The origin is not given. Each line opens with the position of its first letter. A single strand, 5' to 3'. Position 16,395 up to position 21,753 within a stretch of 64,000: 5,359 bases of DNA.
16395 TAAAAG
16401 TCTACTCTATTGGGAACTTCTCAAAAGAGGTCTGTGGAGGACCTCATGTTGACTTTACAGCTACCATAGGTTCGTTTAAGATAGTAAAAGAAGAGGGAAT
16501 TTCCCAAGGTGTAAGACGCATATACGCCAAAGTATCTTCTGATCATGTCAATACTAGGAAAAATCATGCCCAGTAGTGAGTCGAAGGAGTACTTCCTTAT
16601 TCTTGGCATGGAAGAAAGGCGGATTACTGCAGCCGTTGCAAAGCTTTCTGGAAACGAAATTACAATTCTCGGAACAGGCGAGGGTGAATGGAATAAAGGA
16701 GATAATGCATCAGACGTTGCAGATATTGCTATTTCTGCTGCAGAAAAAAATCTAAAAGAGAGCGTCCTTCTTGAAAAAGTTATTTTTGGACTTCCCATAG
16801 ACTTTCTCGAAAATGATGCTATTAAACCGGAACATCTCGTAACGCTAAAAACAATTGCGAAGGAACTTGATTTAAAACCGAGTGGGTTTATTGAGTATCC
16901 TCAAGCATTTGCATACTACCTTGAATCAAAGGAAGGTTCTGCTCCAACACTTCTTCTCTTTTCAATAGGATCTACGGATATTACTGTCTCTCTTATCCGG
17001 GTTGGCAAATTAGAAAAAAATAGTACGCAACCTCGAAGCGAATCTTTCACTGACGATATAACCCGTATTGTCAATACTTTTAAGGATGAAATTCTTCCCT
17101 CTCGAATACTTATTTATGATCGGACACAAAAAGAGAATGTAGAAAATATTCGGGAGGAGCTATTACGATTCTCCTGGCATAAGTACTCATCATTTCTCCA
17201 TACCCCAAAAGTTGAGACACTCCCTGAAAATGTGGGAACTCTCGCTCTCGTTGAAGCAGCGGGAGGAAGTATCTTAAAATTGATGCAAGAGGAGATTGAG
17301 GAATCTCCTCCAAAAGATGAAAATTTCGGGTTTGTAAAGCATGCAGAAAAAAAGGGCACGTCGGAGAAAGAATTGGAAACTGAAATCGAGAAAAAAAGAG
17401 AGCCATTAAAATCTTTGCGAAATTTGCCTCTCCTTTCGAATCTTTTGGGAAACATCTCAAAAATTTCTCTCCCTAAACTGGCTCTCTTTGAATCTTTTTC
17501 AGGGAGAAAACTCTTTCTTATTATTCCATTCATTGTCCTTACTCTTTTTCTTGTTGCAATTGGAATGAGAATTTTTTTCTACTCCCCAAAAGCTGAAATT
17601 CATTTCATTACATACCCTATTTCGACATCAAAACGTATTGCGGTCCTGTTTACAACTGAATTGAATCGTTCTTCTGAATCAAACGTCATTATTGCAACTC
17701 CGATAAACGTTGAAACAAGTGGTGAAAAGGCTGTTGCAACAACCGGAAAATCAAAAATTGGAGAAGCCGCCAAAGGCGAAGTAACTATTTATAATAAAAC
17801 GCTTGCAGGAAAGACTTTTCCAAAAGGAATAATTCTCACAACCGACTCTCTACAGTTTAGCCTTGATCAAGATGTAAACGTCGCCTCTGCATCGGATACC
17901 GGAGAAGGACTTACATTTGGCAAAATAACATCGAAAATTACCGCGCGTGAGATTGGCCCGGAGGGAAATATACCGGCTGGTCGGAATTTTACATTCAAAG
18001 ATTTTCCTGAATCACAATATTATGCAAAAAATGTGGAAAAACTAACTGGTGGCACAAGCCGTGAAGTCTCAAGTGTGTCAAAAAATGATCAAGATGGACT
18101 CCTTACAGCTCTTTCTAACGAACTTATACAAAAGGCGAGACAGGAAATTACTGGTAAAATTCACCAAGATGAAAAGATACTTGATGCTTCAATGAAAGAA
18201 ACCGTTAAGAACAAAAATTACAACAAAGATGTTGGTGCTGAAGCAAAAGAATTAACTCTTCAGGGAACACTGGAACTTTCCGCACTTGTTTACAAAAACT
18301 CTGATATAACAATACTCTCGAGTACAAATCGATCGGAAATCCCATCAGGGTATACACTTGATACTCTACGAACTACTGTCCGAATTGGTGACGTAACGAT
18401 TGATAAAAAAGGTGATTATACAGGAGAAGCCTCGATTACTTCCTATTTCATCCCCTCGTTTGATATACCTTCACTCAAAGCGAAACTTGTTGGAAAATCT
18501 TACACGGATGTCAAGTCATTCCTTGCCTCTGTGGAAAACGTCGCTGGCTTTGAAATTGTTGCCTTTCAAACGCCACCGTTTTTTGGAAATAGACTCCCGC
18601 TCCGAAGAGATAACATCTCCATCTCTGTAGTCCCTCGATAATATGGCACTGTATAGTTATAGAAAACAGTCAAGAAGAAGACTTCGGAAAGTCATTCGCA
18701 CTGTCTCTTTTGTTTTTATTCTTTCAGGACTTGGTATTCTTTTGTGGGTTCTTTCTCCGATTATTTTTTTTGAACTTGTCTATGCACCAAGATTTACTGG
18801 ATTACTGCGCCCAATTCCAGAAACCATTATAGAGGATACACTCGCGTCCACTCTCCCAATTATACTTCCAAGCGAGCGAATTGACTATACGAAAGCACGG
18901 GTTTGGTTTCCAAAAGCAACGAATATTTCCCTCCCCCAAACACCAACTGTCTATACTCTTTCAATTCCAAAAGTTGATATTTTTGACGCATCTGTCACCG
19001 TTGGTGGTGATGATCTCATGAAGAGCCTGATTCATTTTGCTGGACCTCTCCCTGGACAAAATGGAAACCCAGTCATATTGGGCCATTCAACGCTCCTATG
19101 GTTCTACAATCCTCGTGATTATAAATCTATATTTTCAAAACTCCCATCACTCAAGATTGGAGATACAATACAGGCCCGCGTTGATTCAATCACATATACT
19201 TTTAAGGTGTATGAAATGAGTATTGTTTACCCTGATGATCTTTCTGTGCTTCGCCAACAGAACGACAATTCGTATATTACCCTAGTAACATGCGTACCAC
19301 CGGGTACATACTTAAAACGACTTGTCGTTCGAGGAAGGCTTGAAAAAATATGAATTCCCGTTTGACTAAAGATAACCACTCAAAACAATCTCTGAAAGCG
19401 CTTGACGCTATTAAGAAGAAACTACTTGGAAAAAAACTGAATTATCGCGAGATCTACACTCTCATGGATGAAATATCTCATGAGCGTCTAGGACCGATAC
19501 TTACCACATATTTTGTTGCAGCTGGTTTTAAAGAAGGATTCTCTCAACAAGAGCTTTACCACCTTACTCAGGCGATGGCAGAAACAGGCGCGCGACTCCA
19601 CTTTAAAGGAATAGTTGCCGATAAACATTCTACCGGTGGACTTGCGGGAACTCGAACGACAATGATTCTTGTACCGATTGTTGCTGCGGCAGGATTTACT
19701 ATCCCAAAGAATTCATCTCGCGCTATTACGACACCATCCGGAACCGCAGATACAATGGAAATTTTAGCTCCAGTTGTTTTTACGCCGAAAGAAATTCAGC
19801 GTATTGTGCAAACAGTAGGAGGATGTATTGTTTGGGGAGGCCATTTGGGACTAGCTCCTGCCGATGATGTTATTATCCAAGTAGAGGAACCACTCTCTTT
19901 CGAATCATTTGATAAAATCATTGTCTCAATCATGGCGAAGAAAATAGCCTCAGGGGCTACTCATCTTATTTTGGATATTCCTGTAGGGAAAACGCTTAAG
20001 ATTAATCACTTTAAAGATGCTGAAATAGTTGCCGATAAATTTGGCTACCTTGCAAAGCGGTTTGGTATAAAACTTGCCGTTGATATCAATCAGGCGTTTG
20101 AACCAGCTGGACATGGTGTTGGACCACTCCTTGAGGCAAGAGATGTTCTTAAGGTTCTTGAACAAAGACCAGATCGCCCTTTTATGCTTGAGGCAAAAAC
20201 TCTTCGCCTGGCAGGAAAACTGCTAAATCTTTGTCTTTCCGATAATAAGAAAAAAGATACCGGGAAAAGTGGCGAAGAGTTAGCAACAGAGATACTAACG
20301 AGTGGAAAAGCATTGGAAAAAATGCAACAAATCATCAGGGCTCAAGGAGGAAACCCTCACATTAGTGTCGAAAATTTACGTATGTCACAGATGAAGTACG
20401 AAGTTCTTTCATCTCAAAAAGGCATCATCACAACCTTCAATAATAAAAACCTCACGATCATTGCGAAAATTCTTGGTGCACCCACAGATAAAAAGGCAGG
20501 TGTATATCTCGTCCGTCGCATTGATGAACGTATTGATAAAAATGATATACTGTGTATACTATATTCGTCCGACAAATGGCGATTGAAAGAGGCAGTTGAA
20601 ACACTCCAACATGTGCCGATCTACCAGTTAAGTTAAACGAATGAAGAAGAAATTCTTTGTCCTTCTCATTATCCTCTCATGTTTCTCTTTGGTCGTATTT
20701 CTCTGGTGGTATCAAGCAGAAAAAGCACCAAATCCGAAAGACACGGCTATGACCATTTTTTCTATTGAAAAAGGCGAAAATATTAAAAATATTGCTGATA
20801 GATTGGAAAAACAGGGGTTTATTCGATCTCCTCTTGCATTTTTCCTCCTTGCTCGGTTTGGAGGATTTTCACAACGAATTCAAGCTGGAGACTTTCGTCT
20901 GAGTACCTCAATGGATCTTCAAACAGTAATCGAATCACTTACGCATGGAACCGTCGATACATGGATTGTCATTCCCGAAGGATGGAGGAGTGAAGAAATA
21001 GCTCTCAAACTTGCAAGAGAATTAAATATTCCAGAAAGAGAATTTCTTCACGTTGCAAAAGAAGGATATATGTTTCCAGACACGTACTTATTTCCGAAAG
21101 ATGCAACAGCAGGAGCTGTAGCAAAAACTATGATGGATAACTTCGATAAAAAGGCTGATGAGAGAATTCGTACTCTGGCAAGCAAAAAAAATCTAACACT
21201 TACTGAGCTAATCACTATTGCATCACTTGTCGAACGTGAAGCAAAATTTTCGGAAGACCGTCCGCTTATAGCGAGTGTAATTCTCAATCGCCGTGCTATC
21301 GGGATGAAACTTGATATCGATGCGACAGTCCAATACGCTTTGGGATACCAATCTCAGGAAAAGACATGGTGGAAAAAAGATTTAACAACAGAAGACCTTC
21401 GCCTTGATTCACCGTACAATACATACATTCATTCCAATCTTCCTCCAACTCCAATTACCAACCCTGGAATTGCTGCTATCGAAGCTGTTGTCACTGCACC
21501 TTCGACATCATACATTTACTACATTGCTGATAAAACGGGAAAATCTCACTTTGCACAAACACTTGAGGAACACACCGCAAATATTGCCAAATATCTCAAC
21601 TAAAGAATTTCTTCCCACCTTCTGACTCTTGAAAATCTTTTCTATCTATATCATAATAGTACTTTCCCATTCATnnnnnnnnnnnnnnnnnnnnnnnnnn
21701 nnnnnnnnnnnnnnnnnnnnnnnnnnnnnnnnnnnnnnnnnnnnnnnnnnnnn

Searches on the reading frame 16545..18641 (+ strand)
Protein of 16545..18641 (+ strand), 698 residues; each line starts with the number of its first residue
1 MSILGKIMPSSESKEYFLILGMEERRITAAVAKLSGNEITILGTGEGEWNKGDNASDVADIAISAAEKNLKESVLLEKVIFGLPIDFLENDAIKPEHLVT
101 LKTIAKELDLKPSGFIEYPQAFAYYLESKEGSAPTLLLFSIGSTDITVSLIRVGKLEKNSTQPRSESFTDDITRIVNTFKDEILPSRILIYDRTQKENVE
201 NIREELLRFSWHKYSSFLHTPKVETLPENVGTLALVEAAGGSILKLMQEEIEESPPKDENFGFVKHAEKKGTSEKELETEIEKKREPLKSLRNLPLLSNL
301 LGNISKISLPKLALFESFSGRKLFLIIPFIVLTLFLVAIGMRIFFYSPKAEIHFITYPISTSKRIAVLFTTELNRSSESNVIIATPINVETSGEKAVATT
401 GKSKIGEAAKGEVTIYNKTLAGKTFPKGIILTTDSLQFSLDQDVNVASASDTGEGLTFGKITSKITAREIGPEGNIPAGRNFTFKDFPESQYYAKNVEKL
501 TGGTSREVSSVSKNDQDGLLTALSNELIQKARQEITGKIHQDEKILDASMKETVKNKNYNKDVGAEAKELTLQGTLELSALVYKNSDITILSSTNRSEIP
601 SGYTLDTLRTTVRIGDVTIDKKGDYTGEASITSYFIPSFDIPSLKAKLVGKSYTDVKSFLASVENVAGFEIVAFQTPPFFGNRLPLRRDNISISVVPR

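Call 6: search_protein_families(library=pfam, proteins=[window:16545-18641:+], max_evalue=0.001)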
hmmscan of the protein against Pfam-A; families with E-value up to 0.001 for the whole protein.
window:16545-18641:+ (698 aa): 1 family
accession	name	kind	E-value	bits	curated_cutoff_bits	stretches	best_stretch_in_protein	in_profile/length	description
PF04865.19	Baseplate_J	-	5.9e-05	22.9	21.1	1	406-507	20-113/255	Baseplate J-like protein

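Call 46: search_protein_families(library=ncbifam, proteins=[window:16545-18638:+], max_evalue=0.1)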
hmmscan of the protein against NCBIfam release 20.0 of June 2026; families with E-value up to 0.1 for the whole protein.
window:16545-18638:+ (698 aa): 0 families

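Call 58: find_homologous_proteins(query=window:16545-18638:+, max_evalue=0.001)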
Query window:16545-18638:+ (698 aa): 153 proteins with E <= 0.001 among 8000 candidates; the best 120 are listed.
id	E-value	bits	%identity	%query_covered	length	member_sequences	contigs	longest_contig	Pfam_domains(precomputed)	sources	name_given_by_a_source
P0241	0.0e+0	1489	100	99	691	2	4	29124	PF04865.20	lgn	-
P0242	3.1e-256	870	58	99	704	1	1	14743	-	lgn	-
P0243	4.0e-243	827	57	99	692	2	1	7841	-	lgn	-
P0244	8.8e-198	677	48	99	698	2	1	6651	PF04865.20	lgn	-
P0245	1.5e-195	670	48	100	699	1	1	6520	PF04865.20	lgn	-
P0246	4.5e-194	665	47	100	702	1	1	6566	-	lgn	-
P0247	7.3e-192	657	47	99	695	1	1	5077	PF04865.20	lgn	-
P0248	1.5e-191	656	47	100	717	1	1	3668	-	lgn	-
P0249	1.9e-191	656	46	100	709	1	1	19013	PF04865.20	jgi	-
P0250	9.6e-191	654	47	100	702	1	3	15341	-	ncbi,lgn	-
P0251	2.4e-190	652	47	100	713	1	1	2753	-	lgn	-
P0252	2.4e-190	652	48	100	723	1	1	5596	-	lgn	-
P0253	2.7e-190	652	45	100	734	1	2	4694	-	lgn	-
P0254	1.1e-189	650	46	100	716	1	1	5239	PF04865.20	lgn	-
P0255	2.2e-189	649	47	100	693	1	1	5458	-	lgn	-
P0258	4.9e-187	641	45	100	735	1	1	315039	PF04865.20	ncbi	-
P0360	1.3e-71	260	28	98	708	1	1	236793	-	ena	-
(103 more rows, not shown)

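Call 59: find_encoding_contigs(protein=P0258, flank=10000, max_places=1)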
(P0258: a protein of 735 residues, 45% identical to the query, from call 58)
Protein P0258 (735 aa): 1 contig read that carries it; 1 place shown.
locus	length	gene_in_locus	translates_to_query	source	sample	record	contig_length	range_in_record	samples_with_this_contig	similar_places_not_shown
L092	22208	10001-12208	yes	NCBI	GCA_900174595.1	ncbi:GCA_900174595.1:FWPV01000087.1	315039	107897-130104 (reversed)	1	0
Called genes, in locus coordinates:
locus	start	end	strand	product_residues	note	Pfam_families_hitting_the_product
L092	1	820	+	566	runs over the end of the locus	PF00753:Lactamase_B, PF12706:Lactamase_B_2, PF07521:RMMBL (faint), PF22505:RNase_J_b_CASP, PF17770:RNase_J_C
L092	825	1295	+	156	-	PF12641:Flavodoxin_3 (weak), PF12724:Flavodoxin_5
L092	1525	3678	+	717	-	PF17854:FtsK_alpha, PF01580:FtsK_SpoIIIE, PF09397:FtsK_gamma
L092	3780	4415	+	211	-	PF12844:HTH_19, PF13413:HTH_25, PF09136:Glucodextran_B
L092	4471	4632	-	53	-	PF08282:Hydrolase_3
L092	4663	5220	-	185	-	PF08282:Hydrolase_3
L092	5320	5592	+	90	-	-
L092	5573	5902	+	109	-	PF12732:YtxH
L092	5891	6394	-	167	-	PF19034:RnlA-toxin_DBD (weak)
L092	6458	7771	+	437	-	-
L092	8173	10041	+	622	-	PF01411:tRNA-synt_2c, PF07973:tRNA_SAD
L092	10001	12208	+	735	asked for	PF04865:Baseplate_J (weak)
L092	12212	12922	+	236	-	PF04203:Sortase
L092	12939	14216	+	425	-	PF02885:Glycos_trans_3N, PF00591:Glycos_transf_3, PF07831:PYNP_C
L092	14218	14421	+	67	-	-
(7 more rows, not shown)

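Call 60: find_encoding_contigs(protein=P0360, flank=10000, max_places=1)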
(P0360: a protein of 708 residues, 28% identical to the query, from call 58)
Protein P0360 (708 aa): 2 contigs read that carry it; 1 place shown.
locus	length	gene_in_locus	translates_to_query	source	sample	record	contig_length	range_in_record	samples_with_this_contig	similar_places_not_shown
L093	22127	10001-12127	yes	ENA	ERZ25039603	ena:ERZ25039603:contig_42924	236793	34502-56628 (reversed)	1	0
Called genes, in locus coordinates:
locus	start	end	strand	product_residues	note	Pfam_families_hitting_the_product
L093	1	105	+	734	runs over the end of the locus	PF01138:RNase_PH, PF03725:RNase_PH_C, PF01138:RNase_PH, PF00013:KH_1, PF00575:S1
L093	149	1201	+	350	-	PF00004:AAA, PF07728:AAA_5, PF13401:AAA_22 (faint), PF22667:Lon_lid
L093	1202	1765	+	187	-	-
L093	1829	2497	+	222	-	PF03167:UDG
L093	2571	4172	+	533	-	PF00753:Lactamase_B, PF12706:Lactamase_B_2, PF23023:Anti-Pycsar_Apyc1 (faint), PF22505:RNase_J_b_CASP, PF17770:RNase_J_C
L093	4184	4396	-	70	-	-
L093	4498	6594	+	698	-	PF17854:FtsK_alpha, PF01580:FtsK_SpoIIIE, PF09397:FtsK_gamma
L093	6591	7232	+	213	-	PF13413:HTH_25, PF09136:Glucodextran_B, PF17936:Big_6 (weak)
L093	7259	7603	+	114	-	-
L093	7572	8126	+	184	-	-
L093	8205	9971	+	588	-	PF01411:tRNA-synt_2c, PF07973:tRNA_SAD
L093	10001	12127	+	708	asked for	-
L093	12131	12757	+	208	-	PF04203:Sortase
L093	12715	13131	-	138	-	-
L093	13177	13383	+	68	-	PF04024:PspC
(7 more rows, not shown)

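Call 74: predict_structure(alignment_id=A7)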
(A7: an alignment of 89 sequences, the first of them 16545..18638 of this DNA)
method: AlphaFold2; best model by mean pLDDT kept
length: 698 residues; sequences in the alignment: 89
mean_pLDDT: 88.6   pTM: 0.50
mean pLDDT of the five models: 88.6, 88.1, 88.0, 87.6, 87.5
residues with pLDDT >= 90: 542; 70-90: 72; 50-70: 21; < 50: 63
segments of 3 or more residues with pLDDT < 50: 254-286, 288-294, 296-298, 303-313
pLDDT, mean of each block of 10 residues (from residue 1): 47 87 96 93 96 94 97 93 96 96 97 97 96 93 95 94 94 91 87 88 95 86 95 97 82 49 35 34 38 47 47 52 84 96 95 97 95 93 97 97 93 97 97 97 97 92 97 96 97 97 94 97 98 97 96 98 96 98 93 86 93 94 95 96 98 98 96 92 96 96
secondary structure, 60 per line:
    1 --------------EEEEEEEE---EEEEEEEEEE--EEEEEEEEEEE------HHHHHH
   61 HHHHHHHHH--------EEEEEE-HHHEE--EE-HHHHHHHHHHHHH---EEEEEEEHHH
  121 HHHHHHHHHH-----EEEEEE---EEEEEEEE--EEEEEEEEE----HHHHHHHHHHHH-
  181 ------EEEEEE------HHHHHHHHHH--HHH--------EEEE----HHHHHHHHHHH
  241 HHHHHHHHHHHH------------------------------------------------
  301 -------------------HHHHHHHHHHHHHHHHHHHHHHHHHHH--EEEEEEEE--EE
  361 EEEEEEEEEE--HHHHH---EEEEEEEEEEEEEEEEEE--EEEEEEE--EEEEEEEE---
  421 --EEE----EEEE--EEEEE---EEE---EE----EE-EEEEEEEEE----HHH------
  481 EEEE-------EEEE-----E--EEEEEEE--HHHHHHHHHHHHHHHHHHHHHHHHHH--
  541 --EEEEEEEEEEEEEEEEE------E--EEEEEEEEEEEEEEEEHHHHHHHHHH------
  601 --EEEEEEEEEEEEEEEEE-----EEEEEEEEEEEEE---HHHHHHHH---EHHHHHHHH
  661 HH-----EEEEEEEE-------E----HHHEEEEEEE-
elements in order (helices of 4 or more, strands of 3 or more residues): E15-22 E26-35 E38-48 H55-69 E78-83 H95-107 E111-117 H118-130 E136-141 E145-152 E155-163 H168-179 E187-192 H199-208 E222-225 H230-252 H320-346 E349-356 E359-370 H373-377 E381-398 E401-407 E410-417 E423-425 E430-433 E436-440 E444-446 E459-467 E481-484 E492-495 E504-510 H513-538 E543-559 E569-584 H585-594 E603-619 E625-637 H641-648 H653-662 E668-675 E691-697

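Call 76: fold_search(model_id=the predicted structure, library=pdb)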
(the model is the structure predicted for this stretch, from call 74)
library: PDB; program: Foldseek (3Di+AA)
matches with E <= 10: 1539; with E <= 0.001: 413
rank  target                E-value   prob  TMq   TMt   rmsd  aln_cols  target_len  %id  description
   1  6pc3_A                6.0e-08  1.00  0.19  0.25  12.6       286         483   14  Crystal structure of Helicobacter pylori PPX/GppA in complex with GSP (released 2019-11-20)
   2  6pc1_B                7.9e-08  1.00  0.18  0.25  11.3       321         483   14  Crystal structure of Helicobacter pylori PPX/GppA (E143A) in complex with ppGpp (released 2019-11-20)
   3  1t6c                  8.3e-08  1.00  0.19  0.36  12.4       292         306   10  Structural characterization of the Ppx/GppA protein family: crystal structure of the Aquifex aeolicus family member (released 2004-08-03)
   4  3mdq                  8.8e-08  1.00  0.19  0.36  12.6       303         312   10  Crystal structure of an Exopolyphosphatase (CHU_0316) from Cytophaga hutchinsonii ATCC 33406 at 1.50 A resolution (released 2010-05-12)
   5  1t6d_B                9.8e-08  1.00  0.19  0.36  12.3       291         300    8  MIRAS phasing of the Aquifex aeolicus Ppx/GppA phosphatase: crystal structure of the type II variant (released 2004-08-03)
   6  3wt0_C                1.4e-07  1.00  0.23  0.41  11.5       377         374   12  Crystal Structure Analysis of Cell Division Protein (released 2015-04-29)
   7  6pc0_B                1.4e-07  1.00  0.18  0.24  12.6       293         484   13  Crystal structure of Helicobacter pylori PPX/GppA (released 2019-11-20)
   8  6pc1_A                1.4e-07  1.00  0.18  0.23  12.7       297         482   13  Crystal structure of Helicobacter pylori PPX/GppA (E143A) in complex with ppGpp (released 2019-11-20)
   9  8jgx_B                1.5e-07  1.00  0.18  0.24  12.7       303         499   12  Crystal structure of Acinetobacter baumannii exopolyphosphatase (released 2024-05-15)
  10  6pc0_A                1.9e-07  1.00  0.18  0.25  12.8       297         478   12  Crystal structure of Helicobacter pylori PPX/GppA (released 2019-11-20)
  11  9gai_C                2.0e-07  1.00  0.23  0.55   4.8       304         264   10  3-methylbenzoyl-CoA reductase from Thauera chlorobenzoica (MbdONPQ) (released 2026-02-18)
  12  6pc1_D                2.0e-07  1.00  0.20  0.28  12.0       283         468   13  Crystal structure of Helicobacter pylori PPX/GppA (E143A) in complex with ppGpp (released 2019-11-20)
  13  2j4r_A                2.8e-07  1.00  0.18  0.35  12.8       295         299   11  Structural Study of the Aquifex aeolicus PPX-GPPA enzyme (released 2007-10-16)
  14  6pc2_A                3.0e-07  1.00  0.19  0.26  11.9       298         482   14  Crystal structure of Helicobacter pylori PPX/GppA in complex with GNP (released 2019-11-20)
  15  3wt0_D                3.1e-07  1.00  0.24  0.41  10.4       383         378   12  Crystal Structure Analysis of Cell Division Protein (released 2015-04-29)
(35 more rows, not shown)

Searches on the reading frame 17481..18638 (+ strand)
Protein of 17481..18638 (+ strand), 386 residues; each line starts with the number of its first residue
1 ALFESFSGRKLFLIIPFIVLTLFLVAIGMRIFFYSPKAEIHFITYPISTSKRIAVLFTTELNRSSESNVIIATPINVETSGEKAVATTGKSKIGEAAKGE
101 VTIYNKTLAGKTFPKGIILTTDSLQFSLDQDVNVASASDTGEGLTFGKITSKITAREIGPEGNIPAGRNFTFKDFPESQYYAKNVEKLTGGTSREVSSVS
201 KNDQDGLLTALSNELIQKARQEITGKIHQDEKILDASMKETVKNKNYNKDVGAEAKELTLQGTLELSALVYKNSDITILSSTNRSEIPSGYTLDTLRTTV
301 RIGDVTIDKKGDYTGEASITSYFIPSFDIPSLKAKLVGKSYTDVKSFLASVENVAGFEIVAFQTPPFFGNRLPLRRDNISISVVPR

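Call 44: search_protein_families(library=pfam, proteins=[window:17481-18638:+], max_evalue=1)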
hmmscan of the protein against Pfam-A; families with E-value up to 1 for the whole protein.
window:17481-18638:+ (386 aa): 2 families
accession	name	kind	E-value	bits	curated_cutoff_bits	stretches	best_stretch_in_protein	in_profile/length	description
PF04865.19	Baseplate_J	-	2.2e-05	24.3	21.1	1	94-195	20-113/255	Baseplate J-like protein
PF12153.13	CAP18_C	-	0.29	11.5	20.5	0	214-227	2-15/28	LPS binding domain of CAP18 (C terminal)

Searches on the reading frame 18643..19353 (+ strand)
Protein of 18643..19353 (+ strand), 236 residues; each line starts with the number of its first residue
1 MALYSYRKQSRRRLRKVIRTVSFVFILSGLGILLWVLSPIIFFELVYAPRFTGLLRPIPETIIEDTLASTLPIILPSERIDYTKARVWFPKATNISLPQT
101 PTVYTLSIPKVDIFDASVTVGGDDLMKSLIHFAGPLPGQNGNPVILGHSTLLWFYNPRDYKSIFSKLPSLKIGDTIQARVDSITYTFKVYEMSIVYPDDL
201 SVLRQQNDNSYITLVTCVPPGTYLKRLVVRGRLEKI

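Call 6: search_protein_families(library=pfam, proteins=[window:18643-19353:+], max_evalue=0.001)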
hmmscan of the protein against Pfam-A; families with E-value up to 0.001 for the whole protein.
window:18643-19353:+ (236 aa): 1 family
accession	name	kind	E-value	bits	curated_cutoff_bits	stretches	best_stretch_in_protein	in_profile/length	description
PF04203.18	Sortase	-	4.1e-23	81.9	26.6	1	106-233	1-124/125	Sortase domain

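Call 46: search_protein_families(library=ncbifam, proteins=[window:18643-19350:+], max_evalue=0.1)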
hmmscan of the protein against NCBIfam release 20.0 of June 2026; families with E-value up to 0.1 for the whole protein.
window:18643-19350:+ (236 aa): 8 families
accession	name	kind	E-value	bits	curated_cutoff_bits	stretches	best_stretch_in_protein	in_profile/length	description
NF033745.1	class_C_sortase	subfamily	1e-16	61.4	160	1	135-232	129-219/220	class C sortase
TIGR01076.1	sortase_fam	subfamily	5.5e-16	58.6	39.35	1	106-232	3-126/136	sortase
NF058671.1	sortase_SrtD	exception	3.6e-12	46.3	140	1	96-219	57-170/187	class D sortase, LPxTATN-specific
NF033746.1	class_D_sortase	subfamily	5.6e-12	45.6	165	1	102-219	9-116/135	class D sortase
NF033747.1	class_E_sortase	subfamily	1.1e-09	38.4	160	1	105-235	73-207/211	class E sortase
NF033748.1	class_F_sortase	subfamily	8.1e-07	28.8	166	1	133-217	52-133/155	class F sortase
TIGR03784.1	marine_sortase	equivalog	0.001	18.7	158.25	1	162-219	101-158/174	class GN sortase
NF047648.1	MIGRI_fam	equivalog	0.036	14.2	28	1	8-37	25-54/55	protein MIGRI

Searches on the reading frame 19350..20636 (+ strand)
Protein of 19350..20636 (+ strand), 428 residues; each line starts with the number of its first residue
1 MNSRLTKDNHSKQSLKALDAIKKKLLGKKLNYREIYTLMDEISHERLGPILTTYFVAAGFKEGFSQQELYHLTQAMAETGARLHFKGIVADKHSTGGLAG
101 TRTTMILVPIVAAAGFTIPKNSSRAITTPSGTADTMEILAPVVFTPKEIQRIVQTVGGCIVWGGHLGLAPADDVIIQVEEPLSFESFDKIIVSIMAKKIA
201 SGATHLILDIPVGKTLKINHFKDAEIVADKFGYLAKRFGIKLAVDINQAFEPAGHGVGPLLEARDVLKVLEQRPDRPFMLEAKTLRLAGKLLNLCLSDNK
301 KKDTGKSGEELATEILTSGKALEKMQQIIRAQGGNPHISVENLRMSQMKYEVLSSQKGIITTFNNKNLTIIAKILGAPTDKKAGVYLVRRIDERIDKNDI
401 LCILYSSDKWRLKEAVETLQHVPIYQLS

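Call 6: search_protein_families(library=pfam, proteins=[window:19350-20636:+], max_evalue=0.001)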
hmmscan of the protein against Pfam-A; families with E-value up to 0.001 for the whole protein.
window:19350-20636:+ (428 aa): 3 families
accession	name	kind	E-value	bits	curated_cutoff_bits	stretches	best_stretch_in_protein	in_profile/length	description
PF00591.27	Glycos_transf_3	-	1.7e-12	47.9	27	1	88-163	3-81/253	Glycosyl transferase family, a/b domain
PF07831.19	PYNP_C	-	4.7e-10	39.4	27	1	360-421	2-70/75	Pyrimidine nucleoside phosphorylase C-terminal domain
PF02885.22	Glycos_trans_3N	-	2.5e-08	34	26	1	19-80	2-63/63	Glycosyl transferase family, helical bundle domain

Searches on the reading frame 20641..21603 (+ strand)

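Call 6: search_protein_families(library=pfam, proteins=[window:20641-21603:+], max_evalue=0.001)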
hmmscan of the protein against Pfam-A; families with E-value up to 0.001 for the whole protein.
window:20641-21603:+ (320 aa): 1 family
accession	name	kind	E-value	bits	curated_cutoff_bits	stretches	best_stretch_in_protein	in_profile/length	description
PF02618.21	YceG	-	8.9e-83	278.4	32.4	1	40-317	1-275/275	YceG-like family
